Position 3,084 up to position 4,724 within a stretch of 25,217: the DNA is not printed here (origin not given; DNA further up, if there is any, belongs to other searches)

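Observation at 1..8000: No recognisable major capsid or scaffold gene between the Mu F-like head gene and the neck/tail genes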

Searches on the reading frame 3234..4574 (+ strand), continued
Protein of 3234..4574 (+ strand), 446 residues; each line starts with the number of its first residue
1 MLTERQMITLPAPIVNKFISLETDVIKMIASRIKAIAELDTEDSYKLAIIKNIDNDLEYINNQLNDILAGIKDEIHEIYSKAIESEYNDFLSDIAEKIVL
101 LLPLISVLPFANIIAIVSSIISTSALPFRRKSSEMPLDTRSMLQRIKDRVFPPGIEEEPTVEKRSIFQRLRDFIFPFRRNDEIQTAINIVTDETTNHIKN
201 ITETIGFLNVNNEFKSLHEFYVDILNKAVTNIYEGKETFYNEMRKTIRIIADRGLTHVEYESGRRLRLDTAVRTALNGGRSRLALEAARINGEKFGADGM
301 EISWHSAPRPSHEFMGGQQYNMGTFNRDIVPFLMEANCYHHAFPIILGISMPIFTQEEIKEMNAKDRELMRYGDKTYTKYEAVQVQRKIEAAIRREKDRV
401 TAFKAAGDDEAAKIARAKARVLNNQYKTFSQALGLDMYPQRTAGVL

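Call 29: find_encoding_contigs(protein=P0124, flank=10000, max_places=2)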
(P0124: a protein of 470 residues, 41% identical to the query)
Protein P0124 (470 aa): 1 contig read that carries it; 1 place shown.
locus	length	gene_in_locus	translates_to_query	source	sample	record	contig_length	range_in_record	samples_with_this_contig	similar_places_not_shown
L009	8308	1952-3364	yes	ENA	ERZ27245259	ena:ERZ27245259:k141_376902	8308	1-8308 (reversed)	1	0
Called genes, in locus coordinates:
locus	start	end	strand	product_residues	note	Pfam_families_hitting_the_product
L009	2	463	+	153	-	?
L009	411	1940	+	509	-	PF05133:SPP1_portal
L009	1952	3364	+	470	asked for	PF06152:Phage_min_cap2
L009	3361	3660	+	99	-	-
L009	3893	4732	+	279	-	PF02498:Bro-N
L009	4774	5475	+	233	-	PF06810:Phage_scaffold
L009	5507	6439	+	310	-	PF05065:Phage_capsid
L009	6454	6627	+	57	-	-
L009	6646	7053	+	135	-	-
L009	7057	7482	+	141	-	-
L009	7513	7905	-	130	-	PF15919:HicB_lk_antitox, PF15970:HicB-like_2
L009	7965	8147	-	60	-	PF07927:HicA_toxin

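Call 30: find_encoding_contigs(protein=P0121, flank=10000, max_places=2)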
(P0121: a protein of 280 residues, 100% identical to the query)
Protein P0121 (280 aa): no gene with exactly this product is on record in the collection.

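Call 34: find_homologous_proteins(query=L001:6232-7131:+, max_evalue=0.001)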
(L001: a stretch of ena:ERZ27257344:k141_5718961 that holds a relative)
Query L001:6232-7131:+ (299 aa): 4 proteins with E <= 0.001 among 1262 candidates.
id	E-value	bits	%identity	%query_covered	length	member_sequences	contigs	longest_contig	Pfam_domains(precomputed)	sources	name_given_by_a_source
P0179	3.2e-189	645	100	100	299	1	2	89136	-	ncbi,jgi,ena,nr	ncbi:MAG: hypothetical protein FWC41_00255 [Firmicutes bacterium]|nr:hypothetical protein [Bacillota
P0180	1.1e-26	112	52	38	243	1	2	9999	-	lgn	-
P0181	6.3e-23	100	40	50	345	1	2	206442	-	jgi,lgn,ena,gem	-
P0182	5.6e-19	87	50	34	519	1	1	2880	-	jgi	jgi:hypothetical protein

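Call 35: find_encoding_contigs(protein=P0181, flank=10000, max_places=2)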
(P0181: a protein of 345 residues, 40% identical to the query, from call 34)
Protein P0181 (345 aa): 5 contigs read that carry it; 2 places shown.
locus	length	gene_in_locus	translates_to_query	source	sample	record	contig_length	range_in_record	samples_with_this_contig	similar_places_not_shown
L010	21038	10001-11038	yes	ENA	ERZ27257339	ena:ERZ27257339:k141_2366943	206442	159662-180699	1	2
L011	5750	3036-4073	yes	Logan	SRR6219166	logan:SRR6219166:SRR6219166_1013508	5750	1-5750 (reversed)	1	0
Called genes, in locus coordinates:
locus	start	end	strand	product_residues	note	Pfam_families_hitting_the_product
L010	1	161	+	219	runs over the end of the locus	-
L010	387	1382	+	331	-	PF18152:DAHP_snth_FXD, PF00793:DAHP_synth_1, PF03102:NeuB (weak)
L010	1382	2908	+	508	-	PF13302:Acetyltransf_3, PF00583:Acetyltransf_1, PF00465:Fe-ADH, PF13685:Fe-ADH_2, PF01761:DHQ_synthase, PF24621:DHQS_C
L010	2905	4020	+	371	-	PF00275:EPSP_synthase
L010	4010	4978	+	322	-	PF01264:Chorismate_synt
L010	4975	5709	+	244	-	PF13489:Methyltransf_23 (weak), PF13847:Methyltransf_31, PF08241:Methyltransf_11, PF08242:Methyltransf_12, PF13649:Methyltransf_25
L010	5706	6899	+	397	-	PF01817:CM_2, PF00800:PDT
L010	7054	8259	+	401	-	PF08501:Shikimate_dh_N, PF13238:AAA_18 (faint), PF13671:AAA_33 (weak), PF01202:SKI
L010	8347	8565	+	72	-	PF04070:DUF378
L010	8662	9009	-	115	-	PF00085:Thioredoxin, PF13098:Thioredoxin_2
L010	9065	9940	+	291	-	PF00070:Pyr_redox (faint), PF01134:GIDA (faint), PF01266:DAO (faint), PF07992:Pyr_redox_2, PF13738:Pyr_redox_3 (faint)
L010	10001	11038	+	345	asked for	-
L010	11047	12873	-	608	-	PF00890:FAD_binding_2, PF07992:Pyr_redox_2 (faint)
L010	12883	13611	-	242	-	PF00106:adh_short, PF13561:adh_short_C2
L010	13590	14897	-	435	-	PF00724:Oxidored_FMN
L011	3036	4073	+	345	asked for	-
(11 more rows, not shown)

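Call 36: find_encoding_contigs(protein=P0180, flank=10000, max_places=2)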
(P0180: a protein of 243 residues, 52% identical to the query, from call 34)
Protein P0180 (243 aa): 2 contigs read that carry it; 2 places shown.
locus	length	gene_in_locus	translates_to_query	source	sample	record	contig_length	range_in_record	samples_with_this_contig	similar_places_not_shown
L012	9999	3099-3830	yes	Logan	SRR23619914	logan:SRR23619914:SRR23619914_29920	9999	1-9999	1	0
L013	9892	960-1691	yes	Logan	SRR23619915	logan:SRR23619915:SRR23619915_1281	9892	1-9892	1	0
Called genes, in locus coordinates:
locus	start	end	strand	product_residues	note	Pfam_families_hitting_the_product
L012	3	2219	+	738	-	?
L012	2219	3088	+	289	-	PF04717:Phage_base_V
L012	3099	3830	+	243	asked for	-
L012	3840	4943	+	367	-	PF07484:Collar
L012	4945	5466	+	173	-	PF21939:Gp10_C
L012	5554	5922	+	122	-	-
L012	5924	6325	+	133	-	PF04965:GPW_gp25 (weak)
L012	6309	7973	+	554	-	-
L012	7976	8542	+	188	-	-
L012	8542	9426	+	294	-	PF09684:Tail_P2_I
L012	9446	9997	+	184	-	?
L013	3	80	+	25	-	?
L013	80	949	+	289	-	PF04717:Phage_base_V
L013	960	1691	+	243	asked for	-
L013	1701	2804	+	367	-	PF07484:Collar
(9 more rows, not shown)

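Call 47: search_solved_structures(query=L001:4886-5842:+, max_evalue=0.01)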
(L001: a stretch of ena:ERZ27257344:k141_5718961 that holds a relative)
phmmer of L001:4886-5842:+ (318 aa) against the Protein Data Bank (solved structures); distinct sequences matched with E-value up to 0.01: 8.
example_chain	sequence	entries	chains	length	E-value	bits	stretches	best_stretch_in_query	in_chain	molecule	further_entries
8eci_C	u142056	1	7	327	9.2e-60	206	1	6-296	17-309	Major capsid protein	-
8edu_A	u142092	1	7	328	1.8e-51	178.7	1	16-313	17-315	Capsid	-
8eco_A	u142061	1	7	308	4.7e-43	151.1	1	7-313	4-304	Major capsid protein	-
8ec2_A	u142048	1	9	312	5.5e-35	124.6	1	7-300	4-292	Major capsid protein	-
8eb4_A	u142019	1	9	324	7e-34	121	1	9-313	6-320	Major capsid protein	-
8ecj_A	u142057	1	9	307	1.5e-31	113.3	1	7-292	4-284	Major capsid protein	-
8ec8_A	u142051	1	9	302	3.3e-30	108.9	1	7-305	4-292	Major capsid protein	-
6b0x_A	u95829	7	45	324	5e-13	52.5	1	8-294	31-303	Major head protein | Major capsid protein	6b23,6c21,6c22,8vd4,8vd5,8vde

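Call 48: search_solved_structures(query=window:3234-4574:+, max_evalue=0.1)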
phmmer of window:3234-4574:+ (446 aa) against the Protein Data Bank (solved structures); distinct sequences matched with E-value up to 0.1: 0.

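Call 64: search_protein_families(library=pfam, proteins=[L005:283-1581:+], max_evalue=0.01)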
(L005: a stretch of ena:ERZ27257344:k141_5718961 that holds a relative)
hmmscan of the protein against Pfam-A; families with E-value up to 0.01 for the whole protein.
L005:283-1581:+ (432 aa): 1 family
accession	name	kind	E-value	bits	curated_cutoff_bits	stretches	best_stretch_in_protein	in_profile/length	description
PF03237.21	Terminase_6N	-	1.1e-06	28.9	22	1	93-221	76-210/215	Terminase large subunit, T4likevirus-type, N-terminal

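Call 65: predict_structure(alignment_id=A1)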
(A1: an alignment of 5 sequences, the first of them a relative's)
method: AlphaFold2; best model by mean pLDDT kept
length: 299 residues; sequences in the alignment: 5
mean_pLDDT: 49.2   pTM: 0.31
mean pLDDT of the five models: 49.2, 45.5, 41.2, 37.6, 36.8
residues with pLDDT >= 90: 0; 70-90: 76; 50-70: 49; < 50: 174
segments of 3 or more residues with pLDDT < 50: 1-3, 73-97, 161-299
pLDDT, mean of each block of 10 residues (from residue 1): 59 85 80 82 74 61 50 44 39 43 74 83 70 56 71 72 36 33 38 39 33 36 31 28 26 26 27 26 27 26
secondary structure, 60 per line:
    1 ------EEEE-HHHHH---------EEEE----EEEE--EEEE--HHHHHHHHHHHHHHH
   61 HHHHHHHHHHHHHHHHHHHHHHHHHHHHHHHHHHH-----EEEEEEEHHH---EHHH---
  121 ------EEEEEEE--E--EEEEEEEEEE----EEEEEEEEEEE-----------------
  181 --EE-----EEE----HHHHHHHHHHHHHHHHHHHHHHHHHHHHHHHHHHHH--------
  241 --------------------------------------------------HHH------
elements in order: E7-10 H12-16 E26-29 E34-37 E40-43 H46-95 E101-107 E127-133 E139-148 E153-163 E190-192 H197-232

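Call 67: fold_search(model_id=the predicted structure, library=pdb)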
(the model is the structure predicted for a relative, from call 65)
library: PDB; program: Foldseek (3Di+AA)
matches with E <= 10: 233; with E <= 0.001: 0
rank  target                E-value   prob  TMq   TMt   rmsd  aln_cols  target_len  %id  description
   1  3kw2_A                7.4e-01  0.44  0.16  0.19   4.6        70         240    6  Crystal structure of probable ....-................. from Porphyromonas gingivalis (released 2010-01-19)
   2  2eay_B                8.4e-01  0.11  0.10  0.13   5.1        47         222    6  Crystal Structure Of Biotin Protein Ligase From Aquifex Aeolicus (released 2007-08-14)
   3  9w2k_B                1.0e+00  0.03  0.07  0.06   5.8        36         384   14  Structural basis of substrate promiscuity in the archaeal RNA-splicing endonuclease from Candidatus Micrarchaeum acidi (released 2025-09-10)
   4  6g2h_C                1.2e+00  0.03  0.09  0.04  14.5       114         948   18  Filament of acetyl-CoA carboxylase and BRCT domains of BRCA1 (ACC-BRCT) core at 4.6 A resolution (released 2018-06-13)
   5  1blj_MODEL_1_A        1.3e+00  0.06  0.09  0.18   6.4        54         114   18  NMR ENSEMBLE OF BLK SH2 DOMAIN, 20 STRUCTURES (released 1997-03-12)
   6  7okx_O                1.3e+00  0.03  0.09  0.18  12.0        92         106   13  Structure of active transcription elongation complex Pol II-DSIF (SPT5-KOW5)-ELL2-EAF1 (composite structure) (released 2021-07-14)
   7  6njs                  1.6e+00  0.09  0.10  0.07   8.2        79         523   13  Stat3 Core in complex with compound SD36 (released 2019-12-04)
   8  3fjp_B                1.7e+00  0.12  0.10  0.14   5.2        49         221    4  Apo structure of Biotin protein ligase from Aquifex aeolicus (released 2009-06-09)
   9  6ven_M                1.7e+00  0.06  0.11  0.09   6.2        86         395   12  Yeast COMPASS in complex with a ubiquitinated nucleosome (released 2020-01-15)
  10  9f4a_LA               1.7e+00  0.04  0.09  0.09  18.0        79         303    9  Interface between baseplate cup and extended tail tube/sheath of Klebsiella phage KP1 variant vB_Kpn_Lilla1 (released 2025-05-14)
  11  9g6k_LX               1.8e+00  0.05  0.11  0.23  15.6       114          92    8  LSU structure derived from the LSU sample of the mitoribosome from T. gondii. (released 2024-12-11)
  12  4v25                  1.9e+00  0.07  0.10  0.09  12.4        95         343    5  VER-246608, a novel pan-isoform ATP competitive inhibitor of pyruvate dehydrogenase kinase, disrupts Warburg metabolism  (released 2014-12-03)
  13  9ph4_F                2.1e+00  0.04  0.13  0.14  17.4       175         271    7  Cryo-EM structure of COP9 signalosome in complex with CSN5i-1a (released 2025-12-03)
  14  6htf_A                2.2e+00  0.10  0.08  0.21   3.6        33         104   12  Crystal structure of human Btk SH2 domain bound to rF10 repebody (released 2020-05-20)
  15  2cgh_A                2.2e+00  0.08  0.11  0.14   5.0        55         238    7  crystal structure of biotin ligase from Mycobacterium tuberculosis (released 2007-05-01)
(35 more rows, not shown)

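Call 70: search_protein_families(library=phrogs, proteins=[L005:283-1581:+, L005:1755-2024:+, L005:2210-2776:+, L005:4430-4804:+, L005:4801-5061:+, L005:5290-6150:+, L005:6101-6826:+, L005:6823-7140:+, L005:7186-7491:+, L005:3312-3551:+], max_evalue=0.001)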
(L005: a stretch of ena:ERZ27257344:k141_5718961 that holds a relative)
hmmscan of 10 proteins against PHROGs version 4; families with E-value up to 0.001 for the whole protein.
L005:283-1581:+ (432 aa): 4 families
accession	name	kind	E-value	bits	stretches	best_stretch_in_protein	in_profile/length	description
phrog_2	-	head and packaging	1.2e-33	117.8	1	4-415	266-595/807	terminase large subunit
phrog_979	-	head and packaging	4.3e-12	46.5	1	5-168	155-331/642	terminase large subunit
phrog_10250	-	head and packaging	6.4e-12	46.7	1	203-419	10-222/228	terminase large subunit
phrog_5653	-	head and packaging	9.7e-07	29.7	1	210-418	2-186/199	terminase large subunit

L005:1755-2024:+ (89 aa): 0 families

L005:2210-2776:+ (188 aa): 0 families

L005:4430-4804:+ (124 aa): 3 families
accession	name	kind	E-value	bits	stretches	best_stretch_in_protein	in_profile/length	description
phrog_7882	-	DNA, RNA and nucleotide metabolism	1.6e-15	58.4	1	14-114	11-111/314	DnaD-like helicase loader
phrog_186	-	DNA, RNA and nucleotide metabolism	1.3e-07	32.6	1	12-109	13-102/308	DnaD-like helicase loader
phrog_32943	-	unknown function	5e-05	23.6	1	3-114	4-109/287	-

L005:4801-5061:+ (86 aa): 4 families
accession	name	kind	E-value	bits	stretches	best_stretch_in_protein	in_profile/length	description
phrog_7882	-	DNA, RNA and nucleotide metabolism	2.5e-13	51.2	1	4-85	5-96/314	DnaD-like helicase loader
phrog_30285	-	unknown function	1.2e-10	42.7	1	14-85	25-92/208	-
phrog_428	-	DNA, RNA and nucleotide metabolism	6.6e-08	33.1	1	17-85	91-157/455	replication initiation protein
phrog_30408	-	unknown function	1.7e-06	28.5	1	14-85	15-86/318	-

L005:5290-6150:+ (286 aa): 8 families
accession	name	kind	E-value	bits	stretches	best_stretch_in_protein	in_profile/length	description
phrog_7882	-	DNA, RNA and nucleotide metabolism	3.8e-24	86.7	1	8-158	5-174/314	DnaD-like helicase loader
phrog_30285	-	unknown function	2.9e-18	67.6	1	2-173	8-180/208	-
phrog_186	-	DNA, RNA and nucleotide metabolism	2.6e-13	51.3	1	18-234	20-228/308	DnaD-like helicase loader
phrog_270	-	DNA, RNA and nucleotide metabolism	3.5e-12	47.4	1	19-156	31-173/383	replication initiation protein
phrog_428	-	DNA, RNA and nucleotide metabolism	5.5e-12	46.6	1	24-166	94-237/455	replication initiation protein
phrog_30408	-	unknown function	1.8e-09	38.3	1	18-166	15-188/318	-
phrog_8102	-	DNA, RNA and nucleotide metabolism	2.9e-07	30.9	1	22-158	21-130/337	replication initiation protein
phrog_1456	-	DNA, RNA and nucleotide metabolism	0.00013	22.1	1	67-163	57-142/365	DNA binding protein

L005:6101-6826:+ (241 aa): 1 family
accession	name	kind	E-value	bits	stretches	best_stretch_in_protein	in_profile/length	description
phrog_18399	-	unknown function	3.1e-19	70.3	1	26-126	12-108/161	-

L005:6823-7140:+ (105 aa): 0 families

L005:7186-7491:+ (101 aa): 0 families

L005:3312-3551:+ (79 aa): 0 families

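Call 76: get_annotated_region(hit=H5, flank=4500)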
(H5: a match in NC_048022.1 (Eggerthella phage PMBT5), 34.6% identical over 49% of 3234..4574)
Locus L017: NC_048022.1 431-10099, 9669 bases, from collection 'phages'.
description: Eggerthella phage PMBT5, complete genome.
organism: Eggerthella phage PMBT5 (NCBI taxid 2283015)
taxonomy: Viruses; Duplodnaviria; Heunggongvirae; Uroviricota; Caudoviricetes; Lentavirus; Lentavirus PMBT5
host: Eggerthella lenta DSM 15644; source: sewage; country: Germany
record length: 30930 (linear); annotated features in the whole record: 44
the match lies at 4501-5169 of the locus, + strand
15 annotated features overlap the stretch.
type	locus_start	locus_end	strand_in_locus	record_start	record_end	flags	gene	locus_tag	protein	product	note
CDS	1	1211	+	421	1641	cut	-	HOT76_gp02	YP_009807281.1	terminase large subunit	-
CDS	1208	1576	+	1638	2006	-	-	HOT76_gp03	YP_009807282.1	hypothetical protein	-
CDS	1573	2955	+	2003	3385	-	-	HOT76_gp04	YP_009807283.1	portal protein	-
CDS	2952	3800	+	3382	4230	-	-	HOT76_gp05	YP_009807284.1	hypothetical protein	-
CDS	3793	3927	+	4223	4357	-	-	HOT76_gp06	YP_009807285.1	hypothetical protein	-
CDS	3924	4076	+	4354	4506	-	-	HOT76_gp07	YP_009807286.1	hypothetical protein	-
CDS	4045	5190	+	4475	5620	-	-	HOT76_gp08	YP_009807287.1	minor head protein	-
CDS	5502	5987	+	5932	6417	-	-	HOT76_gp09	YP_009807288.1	pentapeptide repeat family protein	-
CDS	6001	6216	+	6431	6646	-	-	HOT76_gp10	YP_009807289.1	hypothetical protein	-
CDS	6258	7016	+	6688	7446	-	-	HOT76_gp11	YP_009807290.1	Lar-like restriction alleviation protein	restriction alleviation protein Lar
CDS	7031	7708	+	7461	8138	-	-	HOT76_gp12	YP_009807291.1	hypothetical protein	-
CDS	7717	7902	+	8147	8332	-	-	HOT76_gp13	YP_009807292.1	hypothetical protein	-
CDS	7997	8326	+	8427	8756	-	-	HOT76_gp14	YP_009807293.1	hypothetical protein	-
CDS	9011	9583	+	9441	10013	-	-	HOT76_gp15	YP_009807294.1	minor structural protein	minor structural protein GP20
CDS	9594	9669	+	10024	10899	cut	-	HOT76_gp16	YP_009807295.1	major head protein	main capsid protein Gp34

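Call 77: get_annotated_region(hit=H21, flank=4500)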
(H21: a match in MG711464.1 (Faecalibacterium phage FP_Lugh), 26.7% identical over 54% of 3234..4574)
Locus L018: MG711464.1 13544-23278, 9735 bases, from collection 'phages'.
description: Faecalibacterium phage FP_Lugh, complete genome.
organism: Faecalibacterium phage FP_Lugh (NCBI taxid 2070184)
taxonomy: Viruses; Duplodnaviria; Heunggongvirae; Uroviricota; Caudoviricetes; Lughvirus; Lughvirus lugh
host: Faecalibacterium prausnitzii; source: -; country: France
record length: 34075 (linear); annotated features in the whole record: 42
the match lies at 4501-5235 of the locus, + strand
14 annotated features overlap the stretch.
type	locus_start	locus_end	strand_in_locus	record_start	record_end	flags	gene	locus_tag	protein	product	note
CDS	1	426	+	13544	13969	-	-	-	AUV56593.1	holliday junction resolvase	rasttk_feature_creation_tool=prodigal; Holliday junction resolvase RusA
CDS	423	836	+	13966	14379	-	-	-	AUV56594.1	hypothetical protein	rasttk_feature_creation_tool=prodigal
CDS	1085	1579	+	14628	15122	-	-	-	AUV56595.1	terminase small subunit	rasttk_feature_creation_tool=prodigal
CDS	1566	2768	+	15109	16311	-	-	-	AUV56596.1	terminase large subunit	rasttk_feature_creation_tool=prodigal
CDS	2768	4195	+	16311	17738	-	-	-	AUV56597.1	portal protein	rasttk_feature_creation_tool=prodigal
CDS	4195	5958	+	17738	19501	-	-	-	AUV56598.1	minor capsid protein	rasttk_feature_creation_tool=prodigal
CDS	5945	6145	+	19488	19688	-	-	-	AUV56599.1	hypothetical protein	rasttk_feature_creation_tool=prodigal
CDS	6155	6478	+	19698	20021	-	-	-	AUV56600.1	hypothetical protein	rasttk_feature_creation_tool=prodigal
CDS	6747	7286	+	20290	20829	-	-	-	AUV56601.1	minor structural protein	rasttk_feature_creation_tool=prodigal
CDS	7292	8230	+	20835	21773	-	-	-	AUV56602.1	major capsid protein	rasttk_feature_creation_tool=prodigal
CDS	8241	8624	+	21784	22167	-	-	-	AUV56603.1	adaptor protein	rasttk_feature_creation_tool=prodigal; Adaptor protein Ad1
CDS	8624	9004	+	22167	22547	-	-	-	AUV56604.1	hypothetical protein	rasttk_feature_creation_tool=prodigal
CDS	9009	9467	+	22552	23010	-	-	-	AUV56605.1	neck protein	rasttk_feature_creation_tool=prodigal; Neck protein Ne1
CDS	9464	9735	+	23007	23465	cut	-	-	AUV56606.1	tail completion protein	rasttk_feature_creation_tool=prodigal; FIG00514492: Tail completion protein Tc1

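Call 78: get_annotated_region(hit=H26, flank=4500)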
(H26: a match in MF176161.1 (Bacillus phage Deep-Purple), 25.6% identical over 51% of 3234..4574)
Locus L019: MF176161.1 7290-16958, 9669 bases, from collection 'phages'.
description: Bacillus phage Deep-Purple, complete genome.
organism: Bacillus phage Deep-Purple (NCBI taxid 1873341)
taxonomy: Viruses; Duplodnaviria; Heunggongvirae; Uroviricota; Caudoviricetes; Deurplevirus; Deurplevirus deeppurple
host: Bacillus cereus LH002; source: soil; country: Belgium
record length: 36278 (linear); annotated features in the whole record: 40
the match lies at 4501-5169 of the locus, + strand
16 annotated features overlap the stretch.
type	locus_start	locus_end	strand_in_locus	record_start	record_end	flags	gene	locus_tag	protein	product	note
CDS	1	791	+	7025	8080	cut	-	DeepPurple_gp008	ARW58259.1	terminase small subunit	-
CDS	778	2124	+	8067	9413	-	-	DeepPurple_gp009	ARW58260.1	terminase large subunit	-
CDS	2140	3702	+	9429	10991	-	-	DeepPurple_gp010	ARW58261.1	portal protein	-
CDS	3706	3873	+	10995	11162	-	-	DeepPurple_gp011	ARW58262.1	hypothetical protein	-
CDS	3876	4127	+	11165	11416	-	-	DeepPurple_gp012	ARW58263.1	hypothetical protein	-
CDS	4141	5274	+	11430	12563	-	-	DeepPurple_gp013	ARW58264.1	minor capsid protein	-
CDS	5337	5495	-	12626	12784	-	-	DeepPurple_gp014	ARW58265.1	hypothetical protein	-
CDS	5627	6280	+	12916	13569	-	-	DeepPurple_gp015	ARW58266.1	minor structural protein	-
CDS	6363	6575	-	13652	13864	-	-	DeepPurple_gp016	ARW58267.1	transcriptional regulator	-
CDS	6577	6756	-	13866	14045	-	-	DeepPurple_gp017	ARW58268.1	hypothetical protein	-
CDS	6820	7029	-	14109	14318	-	-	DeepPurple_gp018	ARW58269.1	hypothetical protein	-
CDS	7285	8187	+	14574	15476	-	-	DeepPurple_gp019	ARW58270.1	major capsid protein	-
CDS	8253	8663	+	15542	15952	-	-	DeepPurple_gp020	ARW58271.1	hypothetical protein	putative head-tail connector protein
CDS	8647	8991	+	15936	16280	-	-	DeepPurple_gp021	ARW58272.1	minor capsid protein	-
CDS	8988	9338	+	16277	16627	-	-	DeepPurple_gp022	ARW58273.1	minor capsid protein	-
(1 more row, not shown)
